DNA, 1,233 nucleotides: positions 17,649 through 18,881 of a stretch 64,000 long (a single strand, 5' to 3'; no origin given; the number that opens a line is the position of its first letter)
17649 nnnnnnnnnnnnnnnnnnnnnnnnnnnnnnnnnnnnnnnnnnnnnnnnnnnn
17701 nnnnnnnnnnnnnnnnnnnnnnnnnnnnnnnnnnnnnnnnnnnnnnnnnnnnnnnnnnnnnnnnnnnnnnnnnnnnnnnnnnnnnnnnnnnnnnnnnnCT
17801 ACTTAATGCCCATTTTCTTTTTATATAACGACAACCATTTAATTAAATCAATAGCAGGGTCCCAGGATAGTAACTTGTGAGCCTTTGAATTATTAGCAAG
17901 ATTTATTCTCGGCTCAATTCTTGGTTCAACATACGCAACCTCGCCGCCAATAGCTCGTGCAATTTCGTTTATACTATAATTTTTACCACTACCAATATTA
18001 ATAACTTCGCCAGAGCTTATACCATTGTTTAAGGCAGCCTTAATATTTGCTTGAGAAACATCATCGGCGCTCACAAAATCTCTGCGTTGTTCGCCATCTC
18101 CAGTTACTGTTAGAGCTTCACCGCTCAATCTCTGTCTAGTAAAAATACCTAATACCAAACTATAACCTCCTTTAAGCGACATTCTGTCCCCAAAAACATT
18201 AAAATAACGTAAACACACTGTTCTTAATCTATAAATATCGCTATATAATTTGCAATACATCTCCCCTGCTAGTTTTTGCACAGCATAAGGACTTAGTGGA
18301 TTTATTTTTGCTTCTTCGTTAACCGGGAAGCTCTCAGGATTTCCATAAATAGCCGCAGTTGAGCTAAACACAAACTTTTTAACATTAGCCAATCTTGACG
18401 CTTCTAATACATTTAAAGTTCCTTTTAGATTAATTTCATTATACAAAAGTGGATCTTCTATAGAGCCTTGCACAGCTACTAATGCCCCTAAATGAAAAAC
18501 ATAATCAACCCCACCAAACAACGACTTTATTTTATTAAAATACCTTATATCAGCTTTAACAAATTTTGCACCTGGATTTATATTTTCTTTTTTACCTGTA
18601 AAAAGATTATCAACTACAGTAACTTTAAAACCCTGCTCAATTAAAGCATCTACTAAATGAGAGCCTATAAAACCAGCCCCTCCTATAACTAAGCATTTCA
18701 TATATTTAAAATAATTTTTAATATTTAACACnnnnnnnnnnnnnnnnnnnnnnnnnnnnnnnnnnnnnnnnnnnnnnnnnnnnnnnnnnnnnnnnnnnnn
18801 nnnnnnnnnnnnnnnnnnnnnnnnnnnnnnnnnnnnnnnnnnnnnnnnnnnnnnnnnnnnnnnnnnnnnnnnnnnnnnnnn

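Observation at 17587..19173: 198-bp near-identical inverted repeats bracket a single sugar-epimerase gene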

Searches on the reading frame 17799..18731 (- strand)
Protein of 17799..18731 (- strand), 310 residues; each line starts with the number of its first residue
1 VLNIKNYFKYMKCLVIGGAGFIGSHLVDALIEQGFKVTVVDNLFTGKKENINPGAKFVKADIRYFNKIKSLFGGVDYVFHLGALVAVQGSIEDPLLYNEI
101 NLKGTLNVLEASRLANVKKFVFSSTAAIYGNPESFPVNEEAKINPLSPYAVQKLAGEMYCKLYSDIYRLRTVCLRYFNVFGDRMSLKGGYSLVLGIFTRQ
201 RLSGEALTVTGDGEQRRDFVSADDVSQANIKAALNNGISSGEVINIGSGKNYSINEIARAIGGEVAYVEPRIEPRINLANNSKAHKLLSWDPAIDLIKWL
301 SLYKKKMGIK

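Call 7: search_protein_families(library=pfam, proteins=[window:17799-18731:-])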
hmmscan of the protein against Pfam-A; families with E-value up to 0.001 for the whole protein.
window:17799-18731:- (310 aa): 8 families
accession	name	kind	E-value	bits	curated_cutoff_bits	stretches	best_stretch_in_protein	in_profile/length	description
PF01370.27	Epimerase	-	7e-60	202.9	20.9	1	14-247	2-240/240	NAD dependent epimerase/dehydratase family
PF16363.11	GDP_Man_Dehyd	-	5.2e-49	167.9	27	1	14-295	1-324/332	GDP-mannose 4,6 dehydratase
PF01073.25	3Beta_HSD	-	7.5e-26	91.2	22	1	14-233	1-229/280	3-beta hydroxysteroid dehydrogenase/isomerase family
PF02719.21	Polysacc_synt_2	-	5.5e-14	52.5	20.2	1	14-261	2-243/293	Polysaccharide biosynthesis protein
PF04321.23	RmlD_sub_bind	-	1.2e-12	48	27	1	11-282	1-248/287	RmlD substrate binding domain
PF13460.12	NAD_binding_10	-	2.4e-11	44.3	27.2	1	17-157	1-128/184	NAD(P)H-binding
PF07993.18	NAD_binding_4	-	3.7e-10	39.8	20.1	1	67-185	81-213/258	Male sterility protein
PF05368.20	NmrA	-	7.8e-10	39.3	27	1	12-126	4-108/298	NmrA-like family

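Call 8: search_protein_families(library=ncbifam, proteins=[window:17799-18731:-])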
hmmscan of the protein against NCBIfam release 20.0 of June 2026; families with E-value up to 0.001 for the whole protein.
window:17799-18731:- (310 aa): 32 families (the best 25 are shown)
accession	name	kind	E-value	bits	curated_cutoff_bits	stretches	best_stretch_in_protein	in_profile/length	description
TIGR01179.1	galE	equivalog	6.2e-54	183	262.3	1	13-295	2-312/332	UDP-glucose 4-epimerase GalE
NF011728.1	PRK15181.1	equivalog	3.8e-44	151.1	760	1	11-260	16-277/348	Vi polysaccharide biosynthesis UDP-N-acetylglucosaminuronic acid C-4 epimerase TviC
TIGR04180.1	EDH_00030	hypoth_equivalog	4.2e-43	147.5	475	1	14-263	2-254/297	NAD-dependent 4,6-dehydratase LegB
TIGR02197.1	heptose_epim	equivalog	2.1e-33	115.8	274.6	1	14-265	2-260/316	ADP-glyceromanno-heptose 6-epimerase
TIGR01181.1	dTDP_gluc_dehyt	equivalog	2.7e-33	115.4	365.1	1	13-262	2-258/321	dTDP-glucose 4,6-dehydratase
NF007956.0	PRK10675.1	subfamily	1.7e-29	103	394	1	11-291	1-313/338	UDP-glucose 4-epimerase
NF008360.0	PRK11150.1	equivalog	2.8e-23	82.6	452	1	14-261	3-250/310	ADP-glyceromanno-heptose 6-epimerase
NF043036.1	ErythonDh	equivalog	2.3e-20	73.1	325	1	11-164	1-164/321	D-erythronate dehydrogenase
NF042422.1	oxyalk_red_OleD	equivalog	1.6e-18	67.1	580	1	11-256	1-241/329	2-alkyl-3-oxoalkanoate reductase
NF007582.0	PRK10217.1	equivalog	9.6e-18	64.4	698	1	12-256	3-261/355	dTDP-glucose 4,6-dehydratase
TIGR03466.1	HpnA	hypoth_equivalog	1.1e-16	60.6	367.65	1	11-142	1-131/327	hopanoid-associated sugar epimerase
NF047922.1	GDPFucSynFcl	equivalog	1.4e-16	60.8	500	1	14-267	6-255/308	GDP-L-fucose synthase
NF042423.1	oxyalk_red_Shew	equivalog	1.3e-15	57.3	580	1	10-235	8-223/331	2-alkyl-3-oxoalkanoate reductase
NF008872.0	PRK11908.1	equivalog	1.4e-15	57.2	294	1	11-261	2-267/349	bifunctional UDP-4-keto-pentose/UDP-xylose synthase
NF007490.0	PRK10084.1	subfamily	2.6e-15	56.3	649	1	11-252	1-264/361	dTDP-glucose 4,6-dehydratase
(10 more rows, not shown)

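Call 11: find_encoding_contigs(protein=window:17799-18701:-, flank=10000, max_places=10)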
Protein window:17799-18701:- (300 aa): 5 contigs read that carry it; 2 places shown.
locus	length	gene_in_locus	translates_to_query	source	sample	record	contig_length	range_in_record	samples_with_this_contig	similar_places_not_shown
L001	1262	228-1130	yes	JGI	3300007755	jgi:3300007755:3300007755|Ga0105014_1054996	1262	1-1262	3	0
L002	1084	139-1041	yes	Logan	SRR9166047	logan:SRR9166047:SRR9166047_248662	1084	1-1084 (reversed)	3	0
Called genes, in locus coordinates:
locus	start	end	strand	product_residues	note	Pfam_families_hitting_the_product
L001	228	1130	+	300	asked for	PF01073:3Beta_HSD, PF01370:Epimerase, PF02719:Polysacc_synt_2, PF04321:RmlD_sub_bind, PF05368:NmrA, PF13460:NAD_binding_10, PF16363:GDP_Man_Dehyd, PF07993:NAD_binding_4 (weak)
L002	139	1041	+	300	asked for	PF01073:3Beta_HSD, PF01370:Epimerase, PF02719:Polysacc_synt_2, PF04321:RmlD_sub_bind, PF05368:NmrA, PF13460:NAD_binding_10, PF16363:GDP_Man_Dehyd, PF07993:NAD_binding_4 (weak)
